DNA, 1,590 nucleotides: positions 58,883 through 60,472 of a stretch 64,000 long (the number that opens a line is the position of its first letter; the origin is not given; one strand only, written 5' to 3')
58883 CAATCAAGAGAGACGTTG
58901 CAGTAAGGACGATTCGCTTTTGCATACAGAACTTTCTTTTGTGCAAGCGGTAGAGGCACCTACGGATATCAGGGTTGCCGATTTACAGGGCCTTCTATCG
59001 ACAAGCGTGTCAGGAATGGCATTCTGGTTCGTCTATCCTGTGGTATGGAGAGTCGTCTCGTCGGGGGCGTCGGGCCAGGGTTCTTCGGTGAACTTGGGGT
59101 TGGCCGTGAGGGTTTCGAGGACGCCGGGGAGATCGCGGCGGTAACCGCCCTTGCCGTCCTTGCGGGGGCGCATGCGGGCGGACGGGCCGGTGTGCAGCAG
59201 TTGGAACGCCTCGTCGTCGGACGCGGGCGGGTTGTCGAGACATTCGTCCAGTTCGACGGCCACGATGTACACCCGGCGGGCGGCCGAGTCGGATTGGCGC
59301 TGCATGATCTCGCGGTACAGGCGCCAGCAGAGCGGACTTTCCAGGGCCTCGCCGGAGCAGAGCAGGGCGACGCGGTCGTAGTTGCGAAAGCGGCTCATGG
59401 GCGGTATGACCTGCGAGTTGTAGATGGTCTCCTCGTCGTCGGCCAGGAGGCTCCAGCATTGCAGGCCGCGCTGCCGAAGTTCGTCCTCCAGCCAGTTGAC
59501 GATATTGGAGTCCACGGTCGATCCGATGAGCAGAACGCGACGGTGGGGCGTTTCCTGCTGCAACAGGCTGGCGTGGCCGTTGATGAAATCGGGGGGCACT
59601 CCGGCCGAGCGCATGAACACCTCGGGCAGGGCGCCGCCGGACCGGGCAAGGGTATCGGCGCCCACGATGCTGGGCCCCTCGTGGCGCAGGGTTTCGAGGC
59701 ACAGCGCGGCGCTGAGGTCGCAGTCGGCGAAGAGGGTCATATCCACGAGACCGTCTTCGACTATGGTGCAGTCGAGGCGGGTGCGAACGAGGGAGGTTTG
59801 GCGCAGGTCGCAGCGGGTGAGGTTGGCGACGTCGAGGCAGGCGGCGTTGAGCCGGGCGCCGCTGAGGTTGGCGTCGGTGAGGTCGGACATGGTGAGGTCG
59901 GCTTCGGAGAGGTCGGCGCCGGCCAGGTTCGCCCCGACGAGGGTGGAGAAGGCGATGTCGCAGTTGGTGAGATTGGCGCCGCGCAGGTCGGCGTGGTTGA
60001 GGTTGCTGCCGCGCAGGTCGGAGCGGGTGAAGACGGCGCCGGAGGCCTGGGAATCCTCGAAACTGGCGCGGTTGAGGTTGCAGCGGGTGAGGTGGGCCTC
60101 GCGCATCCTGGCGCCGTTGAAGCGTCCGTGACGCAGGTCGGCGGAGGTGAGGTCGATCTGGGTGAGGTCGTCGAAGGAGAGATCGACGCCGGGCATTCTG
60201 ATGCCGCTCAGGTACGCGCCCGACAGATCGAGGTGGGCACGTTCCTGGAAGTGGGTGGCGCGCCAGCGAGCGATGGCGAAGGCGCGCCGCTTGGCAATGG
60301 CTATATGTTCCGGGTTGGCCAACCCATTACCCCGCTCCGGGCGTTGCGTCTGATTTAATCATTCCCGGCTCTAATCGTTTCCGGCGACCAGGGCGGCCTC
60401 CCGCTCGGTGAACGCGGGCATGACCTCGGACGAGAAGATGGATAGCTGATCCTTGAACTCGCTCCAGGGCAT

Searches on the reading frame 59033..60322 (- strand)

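Call 75: search_protein_families(library=pfam, proteins=[window:59033-60322:-], max_evalue=0.01)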
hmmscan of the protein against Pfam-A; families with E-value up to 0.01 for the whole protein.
window:59033-60322:- (429 aa): 5 families
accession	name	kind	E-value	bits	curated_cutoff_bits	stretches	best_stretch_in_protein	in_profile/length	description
PF00805.28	Pentapeptide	-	3e-30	103.8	20.2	4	116-155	1-40/40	Pentapeptide repeats (8 copies)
PF13599.13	Pentapeptide_4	-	2.6e-17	63.1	38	3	98-167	8-77/78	Pentapeptide repeat region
PF13576.12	Pentapeptide_3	-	2.9e-09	37.4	27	1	75-116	3-47/48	Pentapeptide repeats (9 copies)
PF25296.1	Decapeptide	-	1.9e-07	31.3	45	1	49-105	13-69/74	Decapeptide repeat region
PF13676.11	TIR_2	-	8.8e-07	29.9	28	1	268-371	6-104/122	TIR domain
